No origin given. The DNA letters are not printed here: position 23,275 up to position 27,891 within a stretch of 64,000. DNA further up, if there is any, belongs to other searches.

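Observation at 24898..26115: Isoleucyl-tRNA synthetase with two complete histidine-phosphatase (PGAM-like) domains inserted in its catalytic core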

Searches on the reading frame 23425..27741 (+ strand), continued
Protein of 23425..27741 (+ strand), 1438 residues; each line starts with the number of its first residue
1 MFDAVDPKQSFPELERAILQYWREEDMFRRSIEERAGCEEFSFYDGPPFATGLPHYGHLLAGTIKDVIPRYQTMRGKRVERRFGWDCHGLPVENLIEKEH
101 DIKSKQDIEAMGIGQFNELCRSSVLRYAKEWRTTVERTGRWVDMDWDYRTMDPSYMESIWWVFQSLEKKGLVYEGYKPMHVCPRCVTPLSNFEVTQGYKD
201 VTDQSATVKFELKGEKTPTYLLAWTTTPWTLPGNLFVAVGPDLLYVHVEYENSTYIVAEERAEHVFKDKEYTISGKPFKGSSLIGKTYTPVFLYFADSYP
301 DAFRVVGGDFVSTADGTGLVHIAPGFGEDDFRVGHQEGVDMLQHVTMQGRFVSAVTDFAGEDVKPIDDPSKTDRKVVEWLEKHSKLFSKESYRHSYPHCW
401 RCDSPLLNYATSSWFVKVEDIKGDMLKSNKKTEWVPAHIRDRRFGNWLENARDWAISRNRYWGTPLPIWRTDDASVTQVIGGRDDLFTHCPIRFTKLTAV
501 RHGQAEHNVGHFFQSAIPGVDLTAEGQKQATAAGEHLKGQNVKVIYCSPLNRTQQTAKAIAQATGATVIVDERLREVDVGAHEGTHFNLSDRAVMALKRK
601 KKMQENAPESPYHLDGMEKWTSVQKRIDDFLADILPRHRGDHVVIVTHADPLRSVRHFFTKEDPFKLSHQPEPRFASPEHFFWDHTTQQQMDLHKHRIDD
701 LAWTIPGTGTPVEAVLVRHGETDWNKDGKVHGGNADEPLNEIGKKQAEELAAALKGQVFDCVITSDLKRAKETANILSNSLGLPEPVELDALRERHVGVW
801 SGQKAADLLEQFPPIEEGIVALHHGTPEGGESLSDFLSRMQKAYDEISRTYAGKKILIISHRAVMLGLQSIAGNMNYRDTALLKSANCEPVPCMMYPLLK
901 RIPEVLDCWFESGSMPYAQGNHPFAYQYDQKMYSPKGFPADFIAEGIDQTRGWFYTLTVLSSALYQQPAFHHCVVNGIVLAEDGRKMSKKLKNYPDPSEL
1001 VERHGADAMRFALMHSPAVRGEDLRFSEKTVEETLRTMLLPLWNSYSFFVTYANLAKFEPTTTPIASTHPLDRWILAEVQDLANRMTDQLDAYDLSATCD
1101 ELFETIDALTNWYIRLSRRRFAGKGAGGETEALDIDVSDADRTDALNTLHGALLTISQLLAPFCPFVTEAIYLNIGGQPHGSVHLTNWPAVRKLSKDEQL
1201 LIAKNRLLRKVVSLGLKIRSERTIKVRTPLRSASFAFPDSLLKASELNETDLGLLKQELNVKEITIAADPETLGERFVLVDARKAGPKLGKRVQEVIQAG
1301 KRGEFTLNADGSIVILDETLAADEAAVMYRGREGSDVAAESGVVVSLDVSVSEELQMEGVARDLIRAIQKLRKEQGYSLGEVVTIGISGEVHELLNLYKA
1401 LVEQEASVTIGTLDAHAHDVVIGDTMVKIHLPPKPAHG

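Call 5: find_homologous_proteins(query=window:23425-27741:+, max_evalue=1e-50)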
Query window:23425-27741:+ (1438 aa): 8000 proteins with E <= 1e-50 among 8000 candidates; the best 120 are listed.
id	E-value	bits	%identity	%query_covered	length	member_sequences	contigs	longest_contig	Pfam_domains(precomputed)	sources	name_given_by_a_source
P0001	0.0e+0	3377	100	100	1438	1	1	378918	PF09334.18,PF08264.20,PF00133.29,PF19302.5,PF00300.28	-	-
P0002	0.0e+0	2454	72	100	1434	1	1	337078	PF09334.18,PF08264.20,PF00133.29,PF19302.5,PF00300.28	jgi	jgi:isoleucyl-tRNA synthetase/bisphosphoglycerate-dependent phosphoglycerate mutase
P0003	0.0e+0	2412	72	100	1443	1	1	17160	PF09334.18,PF08264.20,PF00133.29,PF19302.5,PF00300.28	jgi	jgi:isoleucyl-tRNA synthetase/bisphosphoglycerate-dependent phosphoglycerate mutase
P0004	0.0e+0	2284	68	100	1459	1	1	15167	PF09334.18,PF08264.20,PF00133.29,PF19302.5,PF00300.28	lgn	-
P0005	0.0e+0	2276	67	100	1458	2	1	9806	PF09334.18,PF08264.20,PF00133.29,PF19302.5,PF00300.28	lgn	-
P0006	0.0e+0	2245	66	100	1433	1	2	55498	PF09334.18,PF08264.20,PF00133.29,PF19302.5,PF00300.28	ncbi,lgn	-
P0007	0.0e+0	2240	67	100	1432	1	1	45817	PF09334.18,PF08264.20,PF00133.29,PF19302.5,PF00300.28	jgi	jgi:isoleucyl-tRNA synthetase/bisphosphoglycerate-dependent phosphoglycerate mutase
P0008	0.0e+0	2226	67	100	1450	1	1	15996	PF09334.18,PF08264.20,PF00133.29,PF19302.5,PF00300.28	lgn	-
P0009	0.0e+0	2209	66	99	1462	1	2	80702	PF09334.18,PF08264.20,PF00133.29,PF19302.5,PF00300.28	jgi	jgi:isoleucyl-tRNA synthetase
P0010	0.0e+0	2161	64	100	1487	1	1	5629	PF09334.18,PF08264.20,PF00133.29,PF19302.5,PF00300.28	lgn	-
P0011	0.0e+0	2146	64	100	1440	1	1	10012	PF09334.18,PF08264.20,PF00133.29,PF19302.5,PF00300.28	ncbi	-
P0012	0.0e+0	2108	64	98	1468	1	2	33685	PF09334.18,PF08264.20,PF00133.29,PF19302.5,PF00300.28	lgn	-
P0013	0.0e+0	2090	62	100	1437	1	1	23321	PF09334.18,PF08264.20,PF00133.29,PF19302.5,PF00300.28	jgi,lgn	-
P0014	0.0e+0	2071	62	100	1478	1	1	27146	PF09334.18,PF08264.20,PF00133.29,PF19302.5,PF00300.28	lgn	-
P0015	0.0e+0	2052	61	100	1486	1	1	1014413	PF09334.18,PF08264.20,PF00133.29,PF19302.5,PF00300.28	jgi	-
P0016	0.0e+0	2049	61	100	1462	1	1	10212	PF09334.18,PF08264.20,PF00133.29,PF19302.5,PF00300.28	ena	-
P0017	0.0e+0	2043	59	62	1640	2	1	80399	PF09334.18,PF08264.20,PF00133.29,PF19302.5,PF00300.28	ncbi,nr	ncbi:hypothetical protein AUJ46_04855 [Candidatus Peregrinibacteria bacterium CG1_02_54_53]|nr:MAG: 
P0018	0.0e+0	2036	61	100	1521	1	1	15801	PF09334.18,PF08264.20,PF00133.29,PF19302.5,PF00300.28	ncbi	-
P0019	0.0e+0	2023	62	98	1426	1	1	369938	PF09334.18,PF08264.20,PF00133.29,PF19302.5,PF00300.28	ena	-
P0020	0.0e+0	2015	61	100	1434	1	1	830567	PF09334.18,PF08264.20,PF00133.29,PF19302.5,PF00300.28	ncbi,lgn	-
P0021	0.0e+0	2013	61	100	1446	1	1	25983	PF09334.18,PF08264.20,PF00133.29,PF19302.5,PF00300.28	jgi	jgi:isoleucyl-tRNA synthetase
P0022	0.0e+0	2000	59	100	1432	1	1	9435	PF09334.18,PF08264.20,PF00133.29,PF19302.5,PF00300.28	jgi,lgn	-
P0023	0.0e+0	1999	60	100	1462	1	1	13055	PF09334.18,PF08264.20,PF00133.29,PF19302.5,PF00300.28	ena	-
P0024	0.0e+0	1998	60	100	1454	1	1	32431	PF09334.18,PF08264.20,PF00133.29,PF19302.5,PF00300.28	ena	-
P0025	0.0e+0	1997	61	98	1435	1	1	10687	PF09334.18,PF08264.20,PF00133.29,PF19302.5,PF00300.28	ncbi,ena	-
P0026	0.0e+0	1997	61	97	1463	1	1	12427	PF09334.18,PF08264.20,PF00133.29,PF19302.5,PF00300.28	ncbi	-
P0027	0.0e+0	1992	61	98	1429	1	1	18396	PF09334.18,PF08264.20,PF00133.29,PF19302.5,PF00300.28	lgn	-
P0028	0.0e+0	1992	60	99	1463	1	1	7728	PF09334.18,PF08264.20,PF00133.29,PF19302.5,PF00300.28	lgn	-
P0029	0.0e+0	1990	60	99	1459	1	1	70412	PF09334.18,PF08264.20,PF00133.29,PF19302.5,PF00300.28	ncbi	-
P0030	0.0e+0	1988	60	99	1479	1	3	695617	PF09334.18,PF08264.20,PF00133.29,PF19302.5,PF00300.28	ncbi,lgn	-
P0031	0.0e+0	1985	59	100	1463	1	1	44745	PF09334.18,PF08264.20,PF00133.29,PF19302.5,PF00300.28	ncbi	-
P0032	0.0e+0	1983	59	100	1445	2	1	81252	PF09334.18,PF08264.20,PF00133.29,PF19302.5,PF00300.28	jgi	jgi:isoleucyl-tRNA synthetase/bisphosphoglycerate-dependent phosphoglycerate mutase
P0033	0.0e+0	1982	59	99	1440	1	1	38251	PF09334.18,PF08264.20,PF00133.29,PF19302.5,PF00300.28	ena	-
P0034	0.0e+0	1981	60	98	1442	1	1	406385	PF09334.18,PF08264.20,PF00133.29,PF19302.5,PF00300.28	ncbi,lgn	-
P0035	0.0e+0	1980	59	100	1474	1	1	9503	PF09334.18,PF08264.20,PF00133.29,PF19302.5,PF00300.28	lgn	-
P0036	0.0e+0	1980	60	98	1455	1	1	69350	PF09334.18,PF08264.20,PF00133.29,PF19302.5,PF00300.28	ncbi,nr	ncbi:MAG: class I tRNA ligase family protein [Candidatus Peribacteraceae bacterium]|nr:class I tRNA 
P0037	0.0e+0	1977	59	99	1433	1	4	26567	PF09334.18,PF08264.20,PF00133.29,PF19302.5,PF00300.28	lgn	-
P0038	0.0e+0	1975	61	98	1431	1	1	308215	PF09334.18,PF08264.20,PF00133.29,PF19302.5,PF00300.28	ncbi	-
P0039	0.0e+0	1975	60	100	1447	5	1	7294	PF09334.18,PF08264.20,PF00133.29,PF19302.5,PF00300.28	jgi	jgi:isoleucyl-tRNA synthetase/bisphosphoglycerate-dependent phosphoglycerate mutase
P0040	0.0e+0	1973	59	99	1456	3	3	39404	PF09334.18,PF08264.20,PF00133.29,PF19302.5,PF00300.28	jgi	jgi:isoleucyl-tRNA synthetase/phosphohistidine phosphatase SixA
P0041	0.0e+0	1973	61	98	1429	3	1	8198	PF09334.18,PF08264.20,PF00133.29,PF19302.5,PF00300.28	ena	-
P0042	0.0e+0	1971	60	100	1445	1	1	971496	PF09334.18,PF08264.20,PF00133.29,PF19302.5,PF00300.28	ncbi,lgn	-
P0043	0.0e+0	1971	60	100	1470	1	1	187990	PF09334.18,PF08264.20,PF00133.29,PF19302.5,PF00300.28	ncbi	-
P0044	0.0e+0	1971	61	97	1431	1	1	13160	PF09334.18,PF08264.20,PF00133.29,PF19302.5,PF00300.28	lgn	-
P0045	0.0e+0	1968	60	100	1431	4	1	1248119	PF09334.18,PF08264.20,PF00133.29,PF19302.5,PF00300.28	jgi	-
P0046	0.0e+0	1968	59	100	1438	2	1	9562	PF09334.18,PF08264.20,PF00133.29,PF19302.5,PF00300.28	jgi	jgi:isoleucyl-tRNA synthetase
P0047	0.0e+0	1966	58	100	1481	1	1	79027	PF09334.18,PF08264.20,PF00133.29,PF19302.5,PF00300.28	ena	-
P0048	0.0e+0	1962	59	99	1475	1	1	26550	PF09334.18,PF08264.20,PF00133.29,PF19302.5,PF00300.28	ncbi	-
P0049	0.0e+0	1962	59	99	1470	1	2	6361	PF09334.18,PF08264.20,PF00133.29,PF19302.5,PF00300.28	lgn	-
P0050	0.0e+0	1960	60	98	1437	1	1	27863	PF09334.18,PF08264.20,PF00133.29,PF19302.5,PF00300.28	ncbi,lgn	-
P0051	0.0e+0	1959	58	100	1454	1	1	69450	PF09334.18,PF08264.20,PF00133.29,PF19302.5,PF00300.28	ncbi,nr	ncbi:MAG: class I tRNA ligase family protein [Candidatus Peribacteraceae bacterium]|nr:class I tRNA 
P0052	0.0e+0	1958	59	99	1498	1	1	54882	PF09334.18,PF08264.20,PF00133.29,PF19302.5,PF00300.28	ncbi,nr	ncbi:MAG TPA: class I tRNA ligase family protein [Candidatus Peribacteraceae bacterium]|nr:class I t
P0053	0.0e+0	1957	59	99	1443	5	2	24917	PF09334.18,PF08264.20,PF00133.29,PF19302.5,PF00300.28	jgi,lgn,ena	-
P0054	0.0e+0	1957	58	100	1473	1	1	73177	PF09334.18,PF08264.20,PF00133.29,PF19302.5,PF00300.28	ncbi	-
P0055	0.0e+0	1957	59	99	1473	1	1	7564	PF09334.18,PF08264.20,PF00133.29,PF19302.5,PF00300.28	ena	-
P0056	0.0e+0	1956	59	100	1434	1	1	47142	PF09334.18,PF08264.20,PF00133.29,PF19302.5,PF00300.28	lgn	-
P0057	0.0e+0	1953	58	98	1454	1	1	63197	PF09334.18,PF08264.20,PF00133.29,PF19302.5,PF00300.28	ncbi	-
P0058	0.0e+0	1952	59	100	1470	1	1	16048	PF09334.18,PF08264.20,PF00133.29,PF19302.5,PF00300.28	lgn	-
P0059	0.0e+0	1952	60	98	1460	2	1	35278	PF09334.18,PF08264.20,PF00133.29,PF19302.5,PF00300.28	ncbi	-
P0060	0.0e+0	1950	58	99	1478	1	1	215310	PF09334.18,PF08264.20,PF00133.29,PF19302.5,PF00300.28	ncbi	-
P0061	0.0e+0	1950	59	99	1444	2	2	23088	PF09334.18,PF08264.20,PF00133.29,PF19302.5,PF00300.28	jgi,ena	-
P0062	0.0e+0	1950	59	100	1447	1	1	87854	PF09334.18,PF08264.20,PF00133.29,PF19302.5,PF00300.28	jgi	-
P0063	0.0e+0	1949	58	100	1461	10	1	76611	PF09334.18,PF08264.20,PF00133.29,PF19302.5,PF00300.28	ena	-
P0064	0.0e+0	1947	60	99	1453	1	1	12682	PF09334.18,PF08264.20,PF00133.29,PF19302.5,PF00300.28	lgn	-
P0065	0.0e+0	1943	58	100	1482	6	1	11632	PF09334.18,PF08264.20,PF00133.29,PF19302.5,PF00300.28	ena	-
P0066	0.0e+0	1941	59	99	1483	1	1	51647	PF09334.18,PF08264.20,PF00133.29,PF19302.5,PF00300.28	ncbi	-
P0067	0.0e+0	1939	59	99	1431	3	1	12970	PF09334.18,PF08264.20,PF00133.29,PF19302.5,PF00300.28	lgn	-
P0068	0.0e+0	1937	59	100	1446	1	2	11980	PF09334.18,PF08264.20,PF00133.29,PF19302.5,PF00300.28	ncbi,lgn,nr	ncbi:class I tRNA ligase family protein [Patescibacteria group bacterium]|nr:class I tRNA ligase fam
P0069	0.0e+0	1936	58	100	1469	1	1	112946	PF09334.18,PF08264.20,PF00133.29,PF19302.5,PF00300.28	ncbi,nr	ncbi:MAG: class I tRNA ligase family protein [Candidatus Peregrinibacteria bacterium]|nr:class I tRN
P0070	0.0e+0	1936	58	100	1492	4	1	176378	PF09334.18,PF08264.20,PF00133.29,PF19302.5,PF00300.28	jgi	-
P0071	0.0e+0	1934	59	99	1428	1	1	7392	PF09334.18,PF08264.20,PF00133.29,PF19302.5,PF00300.28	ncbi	-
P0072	0.0e+0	1932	58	100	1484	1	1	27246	PF09334.18,PF08264.20,PF00133.29,PF19302.5,PF00300.28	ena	-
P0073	0.0e+0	1931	58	100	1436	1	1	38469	PF09334.18,PF08264.20,PF00133.29,PF19302.5,PF00300.28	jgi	-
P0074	0.0e+0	1930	58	99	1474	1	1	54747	PF09334.18,PF08264.20,PF00133.29,PF19302.5,PF00300.28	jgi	-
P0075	0.0e+0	1929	59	99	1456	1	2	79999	PF09334.18,PF08264.20,PF00133.29,PF19302.5,PF00300.28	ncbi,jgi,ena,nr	ncbi:hypothetical protein COU80_01920 [Candidatus Peregrinibacteria bacterium CG10_big_fil_rev_8_21_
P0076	0.0e+0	1929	58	99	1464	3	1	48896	PF09334.18,PF08264.20,PF00133.29,PF19302.5,PF00300.28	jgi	jgi:isoleucyl-tRNA synthetase/bisphosphoglycerate-dependent phosphoglycerate mutase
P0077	0.0e+0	1926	59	99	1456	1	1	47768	PF09334.18,PF08264.20,PF00133.29,PF19302.5,PF00300.28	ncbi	-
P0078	0.0e+0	1926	59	98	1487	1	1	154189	PF09334.18,PF08264.20,PF00133.29,PF19302.5,PF00300.28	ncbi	-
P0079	0.0e+0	1924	58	100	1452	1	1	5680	PF09334.18,PF08264.20,PF00133.29,PF19302.5,PF00300.28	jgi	-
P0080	0.0e+0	1922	57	100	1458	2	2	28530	PF09334.18,PF08264.20,PF00133.29,PF19302.5,PF00300.28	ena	-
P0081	0.0e+0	1919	58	100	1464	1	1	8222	PF09334.18,PF08264.20,PF00133.29,PF19302.5,PF00300.28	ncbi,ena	-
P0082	0.0e+0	1918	57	99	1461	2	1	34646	PF09334.18,PF08264.20,PF00133.29,PF19302.5,PF00300.28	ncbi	-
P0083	0.0e+0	1916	57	100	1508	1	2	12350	PF09334.18,PF08264.20,PF00133.29,PF19302.5,PF00300.28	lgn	-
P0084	0.0e+0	1914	58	99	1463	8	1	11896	PF09334.18,PF08264.20,PF00133.29,PF19302.5,PF00300.28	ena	-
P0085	0.0e+0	1914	57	99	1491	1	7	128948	PF09334.18,PF08264.20,PF00133.29,PF19302.5,PF00300.28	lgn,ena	-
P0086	0.0e+0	1913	58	100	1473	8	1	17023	PF09334.18,PF08264.20,PF00133.29,PF19302.5,PF00300.28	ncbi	ncbi:MAG: class I tRNA ligase family protein [Patescibacteria group bacterium]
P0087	0.0e+0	1911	58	100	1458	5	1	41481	PF09334.18,PF08264.20,PF00133.29,PF19302.5,PF00300.28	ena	-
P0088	0.0e+0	1909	57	100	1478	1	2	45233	PF09334.18,PF08264.20,PF00133.29,PF19302.5,PF00300.28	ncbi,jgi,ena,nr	ncbi:hypothetical protein COU76_02785 [Candidatus Peregrinibacteria bacterium CG10_big_fil_rev_8_21_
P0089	0.0e+0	1907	59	99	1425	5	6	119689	PF09334.18,PF08264.20,PF00133.29,PF19302.5,PF00300.28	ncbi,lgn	-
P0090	0.0e+0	1907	58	97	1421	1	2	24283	PF09334.18,PF08264.20,PF00133.29,PF19302.5,PF00300.28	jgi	jgi:isoleucyl-tRNA synthetase/bisphosphoglycerate-dependent phosphoglycerate mutase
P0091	0.0e+0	1907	57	100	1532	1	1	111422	PF09334.18,PF08264.20,PF00133.29,PF19302.5,PF00300.28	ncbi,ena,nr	ncbi:MAG: isoleucyl-tRNA synthetase [Candidatus Peregrinibacteria bacterium Gr01-1014_25]|nr:MAG: is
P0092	0.0e+0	1907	58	99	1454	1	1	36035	PF09334.18,PF08264.20,PF00133.29,PF19302.5,PF00300.28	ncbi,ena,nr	ncbi:MAG: class I tRNA ligase family protein [bacterium]|nr:class I tRNA ligase family protein [bact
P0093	0.0e+0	1905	59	99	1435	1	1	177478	PF09334.18,PF08264.20,PF00133.29,PF19302.5,PF00300.28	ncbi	-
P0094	0.0e+0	1904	57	99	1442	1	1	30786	PF09334.18,PF08264.20,PF00133.29,PF19302.5,PF00300.28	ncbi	-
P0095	0.0e+0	1904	58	100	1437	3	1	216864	PF09334.18,PF08264.20,PF00133.29,PF19302.5,PF00300.28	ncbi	-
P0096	0.0e+0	1902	58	99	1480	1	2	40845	PF09334.18,PF08264.20,PF00133.29,PF19302.5,PF00300.28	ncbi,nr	ncbi:class I tRNA ligase family protein [Candidatus Peregrinibacteria bacterium]|nr:class I tRNA lig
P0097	0.0e+0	1901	58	100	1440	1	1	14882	PF09334.18,PF08264.20,PF00133.29,PF19302.5,PF00300.28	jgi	-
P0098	0.0e+0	1899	59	95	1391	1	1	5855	PF09334.18,PF08264.20,PF00133.29,PF19302.5,PF00300.28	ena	-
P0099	0.0e+0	1898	58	99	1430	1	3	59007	PF09334.18,PF08264.20,PF00133.29,PF19302.5,PF00300.28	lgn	-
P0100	0.0e+0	1898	57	100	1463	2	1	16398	PF09334.18,PF08264.20,PF00133.29,PF19302.5,PF00300.28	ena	-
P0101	0.0e+0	1897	59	97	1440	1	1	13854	PF09334.18,PF08264.20,PF00133.29,PF19302.5,PF00300.28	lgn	-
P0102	0.0e+0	1895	57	100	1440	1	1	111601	PF09334.18,PF08264.20,PF00133.29,PF19302.5,PF00300.28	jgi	jgi:isoleucyl-tRNA synthetase/bisphosphoglycerate-dependent phosphoglycerate mutase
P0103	0.0e+0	1895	59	99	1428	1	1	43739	PF09334.18,PF08264.20,PF00133.29,PF19302.5,PF00300.28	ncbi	-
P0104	0.0e+0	1894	59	99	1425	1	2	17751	PF09334.18,PF08264.20,PF00133.29,PF19302.5,PF00300.28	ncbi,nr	ncbi:MAG: class I tRNA ligase family protein [Candidatus Peribacteraceae bacterium]|nr:class I tRNA 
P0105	0.0e+0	1892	58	98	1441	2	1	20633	PF09334.18,PF08264.20,PF00133.29,PF19302.5,PF00300.28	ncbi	-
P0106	0.0e+0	1892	57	99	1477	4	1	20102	PF09334.18,PF08264.20,PF00133.29,PF19302.5,PF00300.28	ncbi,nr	ncbi:MAG: class I tRNA ligase family protein [bacterium]|nr:class I tRNA ligase family protein [bact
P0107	0.0e+0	1889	58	100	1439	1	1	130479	PF09334.18,PF08264.20,PF00133.29,PF19302.5,PF00300.28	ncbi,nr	ncbi:class I tRNA ligase family protein [Candidatus Peregrinibacteria bacterium]|nr:class I tRNA lig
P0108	0.0e+0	1888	57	99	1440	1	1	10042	PF09334.18,PF08264.20,PF00133.29,PF19302.5,PF00300.28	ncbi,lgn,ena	-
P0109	0.0e+0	1887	59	100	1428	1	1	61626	PF09334.18,PF08264.20,PF00133.29,PF19302.5,PF00300.28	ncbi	-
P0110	0.0e+0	1887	56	100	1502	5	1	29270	PF09334.18,PF08264.20,PF00133.29,PF19302.5,PF00300.28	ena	-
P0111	0.0e+0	1887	59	98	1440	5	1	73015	PF09334.18,PF08264.20,PF00133.29,PF19302.5,PF00300.28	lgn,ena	-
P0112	0.0e+0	1887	57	98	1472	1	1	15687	PF09334.18,PF08264.20,PF00133.29,PF19302.5,PF00300.28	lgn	-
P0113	0.0e+0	1887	58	100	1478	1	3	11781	PF09334.18,PF08264.20,PF00133.29,PF19302.5,PF00300.28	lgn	-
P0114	0.0e+0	1884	58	100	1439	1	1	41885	PF09334.18,PF08264.20,PF00133.29,PF19302.5,PF00300.28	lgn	-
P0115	0.0e+0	1883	57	99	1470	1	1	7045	PF09334.18,PF08264.20,PF00133.29,PF19302.5,PF00300.28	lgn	-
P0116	0.0e+0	1883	57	99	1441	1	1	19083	PF09334.18,PF08264.20,PF00133.29,PF19302.5,PF00300.28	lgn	-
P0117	0.0e+0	1881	58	98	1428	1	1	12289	PF09334.18,PF08264.20,PF00133.29,PF19302.5,PF00300.28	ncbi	-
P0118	0.0e+0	1880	56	100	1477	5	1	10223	PF09334.18,PF08264.20,PF00133.29,PF19302.5,PF00300.28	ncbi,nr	ncbi:class I tRNA ligase family protein [Patescibacteria group bacterium]|nr:class I tRNA ligase fam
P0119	0.0e+0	1880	59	98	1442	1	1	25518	PF09334.18,PF08264.20,PF00133.29,PF19302.5,PF00300.28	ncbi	-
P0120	0.0e+0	1880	57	99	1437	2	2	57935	PF09334.18,PF08264.20,PF00133.29,PF19302.5,PF00300.28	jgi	-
